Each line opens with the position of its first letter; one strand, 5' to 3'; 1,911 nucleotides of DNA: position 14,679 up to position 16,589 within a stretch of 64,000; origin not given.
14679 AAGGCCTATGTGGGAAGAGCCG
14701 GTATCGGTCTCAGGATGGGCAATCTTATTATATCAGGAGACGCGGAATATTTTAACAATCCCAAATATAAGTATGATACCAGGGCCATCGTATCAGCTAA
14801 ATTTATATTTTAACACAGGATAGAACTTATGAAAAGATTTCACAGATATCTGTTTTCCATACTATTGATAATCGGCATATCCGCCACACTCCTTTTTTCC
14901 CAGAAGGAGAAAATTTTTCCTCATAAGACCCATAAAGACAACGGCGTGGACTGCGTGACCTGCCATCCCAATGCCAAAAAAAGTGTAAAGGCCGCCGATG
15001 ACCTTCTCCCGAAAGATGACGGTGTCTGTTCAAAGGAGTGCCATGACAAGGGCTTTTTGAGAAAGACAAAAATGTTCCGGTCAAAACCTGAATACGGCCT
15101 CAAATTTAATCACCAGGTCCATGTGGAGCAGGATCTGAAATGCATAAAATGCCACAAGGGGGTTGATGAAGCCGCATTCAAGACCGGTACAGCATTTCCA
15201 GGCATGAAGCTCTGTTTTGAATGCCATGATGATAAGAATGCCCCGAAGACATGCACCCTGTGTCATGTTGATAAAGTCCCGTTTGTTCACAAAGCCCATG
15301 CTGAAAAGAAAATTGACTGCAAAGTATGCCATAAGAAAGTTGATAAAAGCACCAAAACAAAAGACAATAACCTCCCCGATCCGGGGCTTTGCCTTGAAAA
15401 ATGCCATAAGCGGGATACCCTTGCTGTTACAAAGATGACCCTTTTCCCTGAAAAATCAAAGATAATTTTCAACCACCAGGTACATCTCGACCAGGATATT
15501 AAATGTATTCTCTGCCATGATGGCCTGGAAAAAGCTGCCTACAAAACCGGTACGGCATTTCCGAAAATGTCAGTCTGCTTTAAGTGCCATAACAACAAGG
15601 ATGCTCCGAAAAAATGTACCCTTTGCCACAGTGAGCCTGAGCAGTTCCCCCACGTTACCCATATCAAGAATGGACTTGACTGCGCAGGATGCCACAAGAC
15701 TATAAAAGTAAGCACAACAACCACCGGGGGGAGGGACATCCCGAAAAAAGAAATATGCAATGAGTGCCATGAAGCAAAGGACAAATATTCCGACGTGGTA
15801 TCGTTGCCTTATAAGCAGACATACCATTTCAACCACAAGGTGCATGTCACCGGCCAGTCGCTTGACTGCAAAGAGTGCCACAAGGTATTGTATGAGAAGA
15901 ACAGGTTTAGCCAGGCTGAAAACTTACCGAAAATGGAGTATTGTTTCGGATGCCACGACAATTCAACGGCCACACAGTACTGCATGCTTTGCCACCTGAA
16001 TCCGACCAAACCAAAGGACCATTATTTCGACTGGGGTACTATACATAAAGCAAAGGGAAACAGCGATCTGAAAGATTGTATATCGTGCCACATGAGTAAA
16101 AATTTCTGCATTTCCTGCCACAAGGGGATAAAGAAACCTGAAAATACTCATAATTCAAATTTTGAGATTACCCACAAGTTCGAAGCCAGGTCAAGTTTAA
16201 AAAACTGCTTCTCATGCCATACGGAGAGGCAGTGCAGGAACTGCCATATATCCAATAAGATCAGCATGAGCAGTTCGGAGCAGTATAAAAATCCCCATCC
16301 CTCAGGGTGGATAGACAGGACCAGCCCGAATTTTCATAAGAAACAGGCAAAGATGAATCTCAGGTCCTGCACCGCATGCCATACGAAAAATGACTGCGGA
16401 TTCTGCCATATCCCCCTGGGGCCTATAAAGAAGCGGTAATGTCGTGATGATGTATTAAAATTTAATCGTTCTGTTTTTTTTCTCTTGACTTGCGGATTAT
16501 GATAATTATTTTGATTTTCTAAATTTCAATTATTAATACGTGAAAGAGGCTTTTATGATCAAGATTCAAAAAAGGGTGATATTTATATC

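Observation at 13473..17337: Candidate porin-cytochrome extracellular electron transfer module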

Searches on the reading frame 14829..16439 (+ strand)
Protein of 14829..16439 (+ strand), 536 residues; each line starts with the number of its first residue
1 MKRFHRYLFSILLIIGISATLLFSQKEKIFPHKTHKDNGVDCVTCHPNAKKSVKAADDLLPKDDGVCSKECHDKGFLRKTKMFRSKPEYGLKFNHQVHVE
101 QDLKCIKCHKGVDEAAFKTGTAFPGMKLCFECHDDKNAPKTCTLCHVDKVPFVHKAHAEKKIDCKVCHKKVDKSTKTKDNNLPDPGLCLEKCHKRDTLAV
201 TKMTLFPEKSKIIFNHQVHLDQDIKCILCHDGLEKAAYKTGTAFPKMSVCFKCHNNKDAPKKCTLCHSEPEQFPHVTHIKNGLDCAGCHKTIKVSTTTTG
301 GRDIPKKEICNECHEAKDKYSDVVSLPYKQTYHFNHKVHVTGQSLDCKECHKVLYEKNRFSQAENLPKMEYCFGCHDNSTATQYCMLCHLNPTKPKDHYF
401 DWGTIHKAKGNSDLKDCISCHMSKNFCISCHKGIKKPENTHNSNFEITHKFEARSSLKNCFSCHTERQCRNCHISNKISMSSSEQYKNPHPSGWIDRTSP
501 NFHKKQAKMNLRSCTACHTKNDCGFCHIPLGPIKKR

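Call 4: search_protein_families(library=pfam, proteins=[window:14829-16439:+], max_evalue=1)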
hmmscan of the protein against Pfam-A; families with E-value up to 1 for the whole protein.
window:14829-16439:+ (536 aa): 6 families
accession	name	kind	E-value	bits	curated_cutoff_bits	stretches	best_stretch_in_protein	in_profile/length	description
PF14522.11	Cytochrome_C7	-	7.1e-30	103.1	24.8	6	272-320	2-54/67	Cytochrome c7 and related cytochrome c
PF02085.21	Cytochrom_CIII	-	2.9e-16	60.1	22.9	3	204-314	13-101/101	Class III cytochrome C family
PF14537.11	Cytochrom_c3_2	-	1.1e-14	55.1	25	3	278-377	2-79/79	Cytochrome c3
PF22113.1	Mtrc-MtrF_II-IV_dom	-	9.5e-12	45.2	30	1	101-256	6-165/176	Outer membrane cytochrome MtrC/MtrF-like, domains II/IV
PF09699.15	Paired_CXXCH_1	-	0.00012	22.1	20.6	4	100-137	5-40/41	Doubled CXXCH motif (Paired_CXXCH_1)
PF02008.25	zf-CXXC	-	0.029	14.8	26.5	1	512-528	10-26/48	CXXC zinc finger domain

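Call 5: search_protein_families(library=ncbifam, proteins=[window:14829-16439:+], max_evalue=1)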
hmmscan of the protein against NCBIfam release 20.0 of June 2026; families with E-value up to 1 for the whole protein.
window:14829-16439:+ (536 aa): 10 families
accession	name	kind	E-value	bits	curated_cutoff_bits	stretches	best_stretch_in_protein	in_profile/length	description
NF041781.1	mnquin_red_QrcA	equivalog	6e-21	74.8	180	5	75-178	15-134/174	menaquinone reductase multiheme cytochrome c subunit QrcA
TIGR04257.1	nanowire_3heme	domain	3.6e-19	68.7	40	6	208-267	9-74/75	c(7)-type cytochrome triheme domain-containing protein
TIGR03508.1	decahem_SO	subfamily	1.7e-12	47.4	192.2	3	259-378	69-176/258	DmsE family decaheme c-type cytochrome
NF041028.1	decahem_GSU2203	exception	4.1e-10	39.4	325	3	91-138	114-160/317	GSU2203 family decaheme c-type cytochrome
NF043011.1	CytC7_Geobact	equivalog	2.8e-06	27.7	120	4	197-267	18-88/89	cytochrome c7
NF045713.1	CxxCH_16_HmcA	equivalog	7.5e-06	24.8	400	3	37-256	74-254/541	sulfate respiration complex hexadecaheme cytochrome HmcA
TIGR03153.1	cytochr_NrfH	equivalog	0.0015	18.6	134.2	2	104-135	104-135/138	cytochrome c nitrite reductase small subunit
TIGR03146.1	cyt_nit_nrfB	equivalog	0.0065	16.8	166.6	1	333-378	100-143/145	cytochrome c nitrite reductase pentaheme subunit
NF008659.0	PRK11659.1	equivalog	0.0077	15.9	184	1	332-381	125-172/188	cytochrome c nitrite reductase pentaheme subunit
TIGR01905.1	paired_CXXCH_1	subfamily_domain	0.015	15.2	25.2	1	104-137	8-40/41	doubled CXXCH domain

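Call 10: find_homologous_proteins(query=window:14829-16439:+, max_evalue=1e-10)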
Query window:14829-16439:+ (536 aa): 25 proteins with E <= 1e-10 among 1941 candidates.
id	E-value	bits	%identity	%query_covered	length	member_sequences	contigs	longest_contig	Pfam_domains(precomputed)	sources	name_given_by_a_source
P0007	0.0e+0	1271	100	100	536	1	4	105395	PF14537.12,PF02085.22,PF14522.12,PF22113.2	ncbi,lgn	-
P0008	7.9e-219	746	57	100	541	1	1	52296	PF14537.12,PF02085.22,PF14522.12,PF22113.2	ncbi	-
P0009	4.8e-193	661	52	100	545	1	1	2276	PF14537.12,PF02085.22,PF14522.12,PF22113.2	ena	-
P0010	6.4e-187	641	51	99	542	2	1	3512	PF14537.12,PF02085.22,PF14522.12,PF22113.2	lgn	-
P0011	3.4e-185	635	50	100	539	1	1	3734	PF14537.12,PF02085.22,PF14522.12,PF22113.2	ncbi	-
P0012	4.3e-181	622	56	72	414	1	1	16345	PF14537.12,PF02085.22,PF14522.12,PF22113.2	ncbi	-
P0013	6.6e-148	512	55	72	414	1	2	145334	PF14537.12,PF02085.22,PF14522.12,PF22113.2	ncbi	-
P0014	7.2e-141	489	51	72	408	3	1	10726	PF14537.12,PF02085.22,PF14522.12,PF22113.2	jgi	jgi:hypothetical protein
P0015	2.0e-140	487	52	71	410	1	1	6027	PF14537.12,PF02085.22,PF14522.12,PF22113.2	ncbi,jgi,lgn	-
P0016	1.1e-132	462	50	70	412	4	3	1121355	PF14537.12,PF02085.22,PF14522.12,PF22113.2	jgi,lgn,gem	-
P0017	2.5e-132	461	46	70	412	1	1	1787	PF14537.12,PF02085.22,PF14522.12,PF22113.2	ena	-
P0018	9.9e-83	297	53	48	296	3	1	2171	PF14537.12,PF02085.22,PF14522.12,PF22113.2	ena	-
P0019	9.8e-35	138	29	49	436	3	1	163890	PF14537.12,PF14522.12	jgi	-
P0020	3.0e-29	120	24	84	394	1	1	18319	PF14537.12,PF02085.22,PF14522.12,PF22113.2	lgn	-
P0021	2.2e-28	117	25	81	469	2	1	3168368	PF09699.16,PF14537.12,PF02085.22,PF14522.12,PF22113.2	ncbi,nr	ncbi:MAG: hypothetical protein JSW20_14795 [Nitrospiraceae bacterium]|nr:MAG: hypothetical protein J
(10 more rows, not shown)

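Call 34: search_solved_structures(query=window:14829-16439:+, max_evalue=0.01)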
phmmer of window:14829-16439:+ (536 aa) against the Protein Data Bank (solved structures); distinct sequences matched with E-value up to 0.01: 5.
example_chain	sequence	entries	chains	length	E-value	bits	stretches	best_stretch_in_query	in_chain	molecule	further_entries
6lod_A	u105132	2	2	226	1.6e-08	37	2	212-258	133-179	MULTIHEME_CYTC domain-containing protein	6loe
8k9e_A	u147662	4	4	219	2.8e-07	32.9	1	320-378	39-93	Cytochrome c7-like domain-containing protein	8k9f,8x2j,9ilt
6f0k_A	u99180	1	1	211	1.2e-06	30.8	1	334-407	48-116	Cytochrome c family protein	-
6btm_A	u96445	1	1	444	1.4e-05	27.2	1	330-380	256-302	Alternative Complex III subunit A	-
3h34_A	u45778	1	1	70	0.0055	18.7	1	204-268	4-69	Cytochrome c7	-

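Call 54: search_solved_structures(query=A2, max_evalue=0.01, show_alignments=2)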
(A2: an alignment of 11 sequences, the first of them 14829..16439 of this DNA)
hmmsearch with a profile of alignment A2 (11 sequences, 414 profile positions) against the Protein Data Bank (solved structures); distinct sequences matched with E-value up to 0.01: 14.
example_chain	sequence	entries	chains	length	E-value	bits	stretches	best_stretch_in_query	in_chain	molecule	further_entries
3ov0_A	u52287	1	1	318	1.8e-14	56.7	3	92-201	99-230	Cytochrome c family protein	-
8k9e_A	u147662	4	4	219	1.5e-10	43.7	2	90-134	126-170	Cytochrome c7-like domain-containing protein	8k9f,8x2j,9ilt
6lod_A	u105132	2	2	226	3.8e-09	39.1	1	30-135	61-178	MULTIHEME_CYTC domain-containing protein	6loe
6btm_A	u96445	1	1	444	1.6e-08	37.1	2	147-204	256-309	Alternative Complex III subunit A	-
6f0k_A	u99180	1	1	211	5.6e-07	32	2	86-134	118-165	Cytochrome c family protein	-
3ouq_A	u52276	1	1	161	1.6e-06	30.5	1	212-276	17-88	Cytochrome c family protein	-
1ehj_A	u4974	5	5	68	0.003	19.7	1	89-146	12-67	CYTOCHROME C7 | CYTOCHROME C551.5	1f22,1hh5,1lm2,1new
1rwj_A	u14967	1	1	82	0.0034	19.5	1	149-202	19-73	Cytochrome c family protein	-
3bng_A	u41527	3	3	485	0.0047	19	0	179-247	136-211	Cytochrome c-552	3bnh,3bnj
1qdb_A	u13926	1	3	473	0.0048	19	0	120-233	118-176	CYTOCHROME C NITRITE REDUCTASE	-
3h34_A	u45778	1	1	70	0.0048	19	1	202-268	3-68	Cytochrome c7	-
1kwj_A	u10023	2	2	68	0.0055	18.8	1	89-146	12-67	cytochrome c7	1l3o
3sel_X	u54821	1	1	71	0.0088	18.2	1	148-198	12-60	CYTOCHROME C7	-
3sj1_X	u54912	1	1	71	0.0095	18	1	148-198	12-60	CYTOCHROME C7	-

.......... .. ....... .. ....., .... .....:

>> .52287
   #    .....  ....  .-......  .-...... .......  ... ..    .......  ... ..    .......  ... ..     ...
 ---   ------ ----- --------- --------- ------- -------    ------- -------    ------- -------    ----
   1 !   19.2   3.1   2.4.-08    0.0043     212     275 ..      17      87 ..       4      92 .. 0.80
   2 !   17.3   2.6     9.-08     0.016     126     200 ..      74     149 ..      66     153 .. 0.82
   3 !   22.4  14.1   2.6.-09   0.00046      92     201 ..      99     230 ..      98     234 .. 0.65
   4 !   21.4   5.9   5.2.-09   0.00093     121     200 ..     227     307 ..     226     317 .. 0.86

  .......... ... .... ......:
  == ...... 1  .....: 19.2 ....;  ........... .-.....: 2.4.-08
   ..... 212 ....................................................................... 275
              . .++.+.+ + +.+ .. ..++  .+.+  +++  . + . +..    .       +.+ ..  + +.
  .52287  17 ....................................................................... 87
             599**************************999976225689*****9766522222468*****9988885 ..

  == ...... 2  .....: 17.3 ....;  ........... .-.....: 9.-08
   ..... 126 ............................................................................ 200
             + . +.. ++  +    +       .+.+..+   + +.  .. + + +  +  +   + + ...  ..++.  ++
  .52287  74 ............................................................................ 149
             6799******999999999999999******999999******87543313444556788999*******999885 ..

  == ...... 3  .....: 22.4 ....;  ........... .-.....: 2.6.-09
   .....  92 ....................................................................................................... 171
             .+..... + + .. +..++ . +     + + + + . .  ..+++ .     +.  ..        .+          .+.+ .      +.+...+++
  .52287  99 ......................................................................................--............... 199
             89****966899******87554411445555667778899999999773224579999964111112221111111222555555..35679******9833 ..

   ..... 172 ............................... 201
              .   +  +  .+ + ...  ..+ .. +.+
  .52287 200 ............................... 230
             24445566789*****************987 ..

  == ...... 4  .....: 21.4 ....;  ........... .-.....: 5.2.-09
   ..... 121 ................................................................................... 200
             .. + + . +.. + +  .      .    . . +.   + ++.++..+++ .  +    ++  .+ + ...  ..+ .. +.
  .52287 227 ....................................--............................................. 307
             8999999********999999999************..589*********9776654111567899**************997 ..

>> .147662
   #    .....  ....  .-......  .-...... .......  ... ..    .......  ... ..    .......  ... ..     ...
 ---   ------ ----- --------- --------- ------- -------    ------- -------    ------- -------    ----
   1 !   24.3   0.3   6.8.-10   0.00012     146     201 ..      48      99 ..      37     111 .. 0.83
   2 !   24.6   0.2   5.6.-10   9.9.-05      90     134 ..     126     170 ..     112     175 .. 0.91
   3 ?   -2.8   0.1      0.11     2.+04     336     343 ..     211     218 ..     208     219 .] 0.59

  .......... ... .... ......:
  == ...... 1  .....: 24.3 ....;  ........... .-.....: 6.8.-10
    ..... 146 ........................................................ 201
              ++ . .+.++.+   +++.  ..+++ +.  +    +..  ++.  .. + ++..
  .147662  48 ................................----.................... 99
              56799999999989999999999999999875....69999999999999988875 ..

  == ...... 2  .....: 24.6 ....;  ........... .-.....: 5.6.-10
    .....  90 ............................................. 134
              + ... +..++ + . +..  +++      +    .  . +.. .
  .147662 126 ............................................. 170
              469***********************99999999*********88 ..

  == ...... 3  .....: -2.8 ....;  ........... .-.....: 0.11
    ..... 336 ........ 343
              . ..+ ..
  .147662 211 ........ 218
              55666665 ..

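Call 57: predict_structure(alignment_id=A2)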
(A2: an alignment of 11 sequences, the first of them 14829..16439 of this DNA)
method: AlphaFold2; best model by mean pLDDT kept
length: 536 residues; sequences in the alignment: 11
mean_pLDDT: 39.1   pTM: 0.18
mean pLDDT of the five models: 39.1, 38.1, 34.7, 34.7, 32.8
residues with pLDDT >= 90: 0; 70-90: 15; 50-70: 55; < 50: 466
segments of 3 or more residues with pLDDT < 50: 19-29, 50-58, 83-289, 291-310, 313-420, 422-495, 502-536
pLDDT, mean of each block of 10 residues (from residue 1): 76 66 42 54 57 42 54 59 36 35 42 42 35 34 29 35 43 29 38 34 22 29 38 37 31 32 32 38 45 36 44 42 28 28 31 33 30 28 28 35 42 43 42 34 33 38 43 43 32 49 43 40 42 32
secondary structure, 60 per line:
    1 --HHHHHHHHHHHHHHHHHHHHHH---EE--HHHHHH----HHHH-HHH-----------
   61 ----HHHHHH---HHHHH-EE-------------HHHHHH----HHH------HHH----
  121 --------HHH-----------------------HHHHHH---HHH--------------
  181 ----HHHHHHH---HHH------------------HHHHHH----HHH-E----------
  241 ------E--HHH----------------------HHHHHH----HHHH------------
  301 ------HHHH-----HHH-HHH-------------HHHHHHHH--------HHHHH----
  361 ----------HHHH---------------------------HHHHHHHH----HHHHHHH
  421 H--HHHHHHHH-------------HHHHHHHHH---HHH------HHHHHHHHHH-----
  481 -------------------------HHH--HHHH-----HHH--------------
elements in order: H3-24 H32-37 H42-45 H65-70 H74-78 H95-100 H155-160 H185-191 H216-221 H275-280 H285-288 H307-310 H336-343 H352-356 H371-374 H402-409 H414-421 H424-431 H445-453 H466-475 H511-514

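Call 61: find_encoding_contigs(protein=P0016, flank=8000, max_places=1)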
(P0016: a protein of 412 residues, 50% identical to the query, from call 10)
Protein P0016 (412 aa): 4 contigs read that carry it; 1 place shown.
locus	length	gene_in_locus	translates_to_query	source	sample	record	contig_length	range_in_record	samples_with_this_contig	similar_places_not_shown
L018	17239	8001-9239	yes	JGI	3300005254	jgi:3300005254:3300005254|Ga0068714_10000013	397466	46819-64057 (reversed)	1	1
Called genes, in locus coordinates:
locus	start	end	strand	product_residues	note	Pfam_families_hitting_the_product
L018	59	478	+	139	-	PF03692:CxxCxxCC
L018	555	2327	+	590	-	PF00015:MCPsignal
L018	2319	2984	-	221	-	PF02390:Methyltransf_4, PF13649:Methyltransf_25 (weak)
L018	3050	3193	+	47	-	-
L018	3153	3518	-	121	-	-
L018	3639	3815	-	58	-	-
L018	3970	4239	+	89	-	-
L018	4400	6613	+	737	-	PF14522:Cytochrome_C7 (faint), PF14537:Cytochrom_c3_2 (faint), PF22113:Mtrc-MtrF_II-IV_dom (faint)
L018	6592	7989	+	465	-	-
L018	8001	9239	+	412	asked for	PF02085:Cytochrom_CIII (faint), PF14537:Cytochrom_c3_2 (faint), PF22113:Mtrc-MtrF_II-IV_dom (faint), PF14522:Cytochrome_C7 (weak)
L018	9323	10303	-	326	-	-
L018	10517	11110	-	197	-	PF13527:Acetyltransf_9, PF00583:Acetyltransf_1, PF13508:Acetyltransf_7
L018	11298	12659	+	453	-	PF00171:Aldedh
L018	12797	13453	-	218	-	PF01978:TrmB (faint), PF00392:GntR, PF01325:Fe_dep_repress (weak), PF07729:FCD (weak)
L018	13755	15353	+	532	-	PF00171:Aldedh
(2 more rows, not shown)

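Call 62: find_encoding_contigs(protein=P0021, flank=8000, max_places=1)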
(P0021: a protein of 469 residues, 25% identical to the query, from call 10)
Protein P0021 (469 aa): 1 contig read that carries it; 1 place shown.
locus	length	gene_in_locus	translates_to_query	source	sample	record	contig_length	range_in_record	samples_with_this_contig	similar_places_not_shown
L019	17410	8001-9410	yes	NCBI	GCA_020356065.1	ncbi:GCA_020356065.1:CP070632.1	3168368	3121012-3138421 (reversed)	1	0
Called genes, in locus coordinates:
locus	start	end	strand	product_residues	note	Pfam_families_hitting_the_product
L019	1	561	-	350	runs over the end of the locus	PF01904:DUF72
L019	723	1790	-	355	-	PF00733:Asn_synthase (weak), PF03054:tRNA_Me_trans, PF06508:QueC (weak), PF20259:tRNA_Me_trans_M, PF20258:tRNA_Me_trans_C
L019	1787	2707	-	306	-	PF08240:ADH_N, PF00107:ADH_zinc_N, PF13602:ADH_zinc_N_2 (weak)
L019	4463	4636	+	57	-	-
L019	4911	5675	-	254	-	PF01078:Mg_chelatase, PF13335:Mg_chelatase_C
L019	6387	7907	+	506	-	-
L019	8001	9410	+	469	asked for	PF02085:Cytochrom_CIII (faint), PF09699:Paired_CXXCH_1 (faint), PF14522:Cytochrome_C7 (weak), PF14537:Cytochrom_c3_2 (faint), PF22113:Mtrc-MtrF_II-IV_dom (faint), PF14522:Cytochrome_C7 (weak)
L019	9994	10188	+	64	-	PF06348:DUF1059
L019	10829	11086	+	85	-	-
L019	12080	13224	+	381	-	PF01527:HTH_Tnp_1, PF13276:HTH_21, PF00665:rve, PF13683:rve_3, PF13333:rve_2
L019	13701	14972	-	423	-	PF01381:HTH_3, PF12844:HTH_19, PF13560:HTH_31, PF07883:Cupin_2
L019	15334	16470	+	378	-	-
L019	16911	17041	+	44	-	PF02810:SEC-C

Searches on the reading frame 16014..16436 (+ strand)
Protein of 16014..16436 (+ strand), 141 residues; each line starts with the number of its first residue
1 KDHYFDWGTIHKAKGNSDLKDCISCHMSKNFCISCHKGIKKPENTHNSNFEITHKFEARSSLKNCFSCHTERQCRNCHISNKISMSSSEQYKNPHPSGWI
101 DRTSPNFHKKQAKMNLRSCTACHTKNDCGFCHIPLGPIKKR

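Call 55: search_solved_structures(query=window:16014-16436:+, max_evalue=10, show_alignments=2)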
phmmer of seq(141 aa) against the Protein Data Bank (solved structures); distinct sequences matched with E-value up to 10: 1.
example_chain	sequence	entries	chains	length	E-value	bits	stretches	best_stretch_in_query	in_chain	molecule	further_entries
8iuf_AM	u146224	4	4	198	0.046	17.1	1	45-121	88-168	NDUFA13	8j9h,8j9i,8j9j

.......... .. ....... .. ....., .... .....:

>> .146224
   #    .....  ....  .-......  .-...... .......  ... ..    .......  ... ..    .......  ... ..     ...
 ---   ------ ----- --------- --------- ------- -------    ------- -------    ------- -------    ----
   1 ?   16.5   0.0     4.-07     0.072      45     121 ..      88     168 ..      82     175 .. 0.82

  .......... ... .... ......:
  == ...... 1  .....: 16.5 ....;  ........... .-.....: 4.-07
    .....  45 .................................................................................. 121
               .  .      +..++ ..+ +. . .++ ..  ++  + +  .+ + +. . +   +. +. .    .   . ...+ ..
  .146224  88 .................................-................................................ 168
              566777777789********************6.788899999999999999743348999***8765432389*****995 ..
